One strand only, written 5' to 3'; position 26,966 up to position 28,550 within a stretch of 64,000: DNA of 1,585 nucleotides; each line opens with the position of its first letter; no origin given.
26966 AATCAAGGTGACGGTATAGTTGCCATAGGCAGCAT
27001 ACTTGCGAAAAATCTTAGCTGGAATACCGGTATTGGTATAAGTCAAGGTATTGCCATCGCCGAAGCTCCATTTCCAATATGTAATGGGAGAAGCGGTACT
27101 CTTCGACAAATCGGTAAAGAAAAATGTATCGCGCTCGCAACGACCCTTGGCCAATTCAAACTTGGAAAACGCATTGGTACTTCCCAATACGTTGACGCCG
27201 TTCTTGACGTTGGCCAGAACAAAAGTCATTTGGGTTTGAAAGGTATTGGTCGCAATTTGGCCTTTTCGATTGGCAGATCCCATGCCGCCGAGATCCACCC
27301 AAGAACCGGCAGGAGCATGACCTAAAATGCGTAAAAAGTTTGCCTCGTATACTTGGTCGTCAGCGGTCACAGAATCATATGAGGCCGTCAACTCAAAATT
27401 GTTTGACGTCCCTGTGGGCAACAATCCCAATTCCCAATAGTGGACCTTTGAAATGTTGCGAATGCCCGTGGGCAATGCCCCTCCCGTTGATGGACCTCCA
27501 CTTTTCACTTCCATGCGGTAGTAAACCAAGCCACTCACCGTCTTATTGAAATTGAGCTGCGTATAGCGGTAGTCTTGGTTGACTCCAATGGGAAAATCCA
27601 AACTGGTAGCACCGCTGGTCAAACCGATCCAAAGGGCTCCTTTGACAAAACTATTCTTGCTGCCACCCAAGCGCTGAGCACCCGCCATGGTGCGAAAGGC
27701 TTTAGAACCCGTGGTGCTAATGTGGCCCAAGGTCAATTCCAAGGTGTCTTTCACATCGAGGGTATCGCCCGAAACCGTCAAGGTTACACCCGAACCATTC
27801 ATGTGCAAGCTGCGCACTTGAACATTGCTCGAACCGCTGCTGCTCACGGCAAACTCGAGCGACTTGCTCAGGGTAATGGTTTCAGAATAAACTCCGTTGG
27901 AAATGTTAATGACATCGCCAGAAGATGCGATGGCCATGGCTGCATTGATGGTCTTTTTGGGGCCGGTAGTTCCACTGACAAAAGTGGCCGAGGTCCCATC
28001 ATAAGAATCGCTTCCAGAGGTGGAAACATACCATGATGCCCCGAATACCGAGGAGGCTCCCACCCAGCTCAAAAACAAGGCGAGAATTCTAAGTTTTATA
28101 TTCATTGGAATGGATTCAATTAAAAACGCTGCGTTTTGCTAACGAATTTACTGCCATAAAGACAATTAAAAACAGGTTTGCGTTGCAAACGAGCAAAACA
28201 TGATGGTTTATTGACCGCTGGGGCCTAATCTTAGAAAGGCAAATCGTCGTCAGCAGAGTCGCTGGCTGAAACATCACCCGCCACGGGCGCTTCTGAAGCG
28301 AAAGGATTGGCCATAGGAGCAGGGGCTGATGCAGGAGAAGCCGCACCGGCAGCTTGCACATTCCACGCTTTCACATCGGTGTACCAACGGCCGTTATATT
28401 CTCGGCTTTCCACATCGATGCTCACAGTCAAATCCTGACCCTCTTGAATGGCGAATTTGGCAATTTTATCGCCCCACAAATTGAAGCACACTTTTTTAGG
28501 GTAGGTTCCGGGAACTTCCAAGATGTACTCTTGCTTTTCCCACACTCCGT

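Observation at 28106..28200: Nested direct and inverted repeats and a 6-3-6 palindrome upstream of the 1162-aa T9SS adhesin gene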

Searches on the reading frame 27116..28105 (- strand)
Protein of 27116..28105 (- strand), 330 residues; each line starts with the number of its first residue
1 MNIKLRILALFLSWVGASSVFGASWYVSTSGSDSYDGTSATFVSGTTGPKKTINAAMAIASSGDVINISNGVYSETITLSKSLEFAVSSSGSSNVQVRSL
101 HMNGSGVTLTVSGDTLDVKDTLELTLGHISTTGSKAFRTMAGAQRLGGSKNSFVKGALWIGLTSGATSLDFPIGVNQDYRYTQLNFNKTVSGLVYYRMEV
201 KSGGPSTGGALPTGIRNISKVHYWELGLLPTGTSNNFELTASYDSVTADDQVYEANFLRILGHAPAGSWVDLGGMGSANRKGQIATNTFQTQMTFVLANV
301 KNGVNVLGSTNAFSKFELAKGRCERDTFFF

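Call 28: find_related_loci(query=window:27116-28105:-, collection=metagenome_contigs, flank=2500)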
Query window:27116-28105:- (330 aa) in metagenome_contigs; peptide patterns used: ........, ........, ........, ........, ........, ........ (x = any residue, [..] = any of these).
44 stretches matched a pattern; 1 encode a relative of the query (tblastn E <= 1e-3); 1 distinct loci.
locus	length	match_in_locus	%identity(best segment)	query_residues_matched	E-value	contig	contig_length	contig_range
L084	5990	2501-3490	83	1-330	0e+0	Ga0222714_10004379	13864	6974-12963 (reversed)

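Call 29: find_homologous_proteins(query=window:27116-28105:-, max_evalue=1e-10)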
Query window:27116-28105:- (330 aa): 1 proteins with E <= 1e-10 among 4940 candidates.
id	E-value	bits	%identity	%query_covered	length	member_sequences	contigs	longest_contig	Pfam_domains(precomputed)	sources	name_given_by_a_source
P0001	1.4e-207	706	99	100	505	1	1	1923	PF00801.27,PF18911.7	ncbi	ncbi:MAG: PKD domain-containing protein, partial [Bacteroidia bacterium]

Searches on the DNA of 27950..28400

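Call 59: search_rna_families(source=window, start=27950, end=28400, threshold=evalue, max_evalue=1)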
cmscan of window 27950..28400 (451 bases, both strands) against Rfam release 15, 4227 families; matches with E-value up to 1: 0.
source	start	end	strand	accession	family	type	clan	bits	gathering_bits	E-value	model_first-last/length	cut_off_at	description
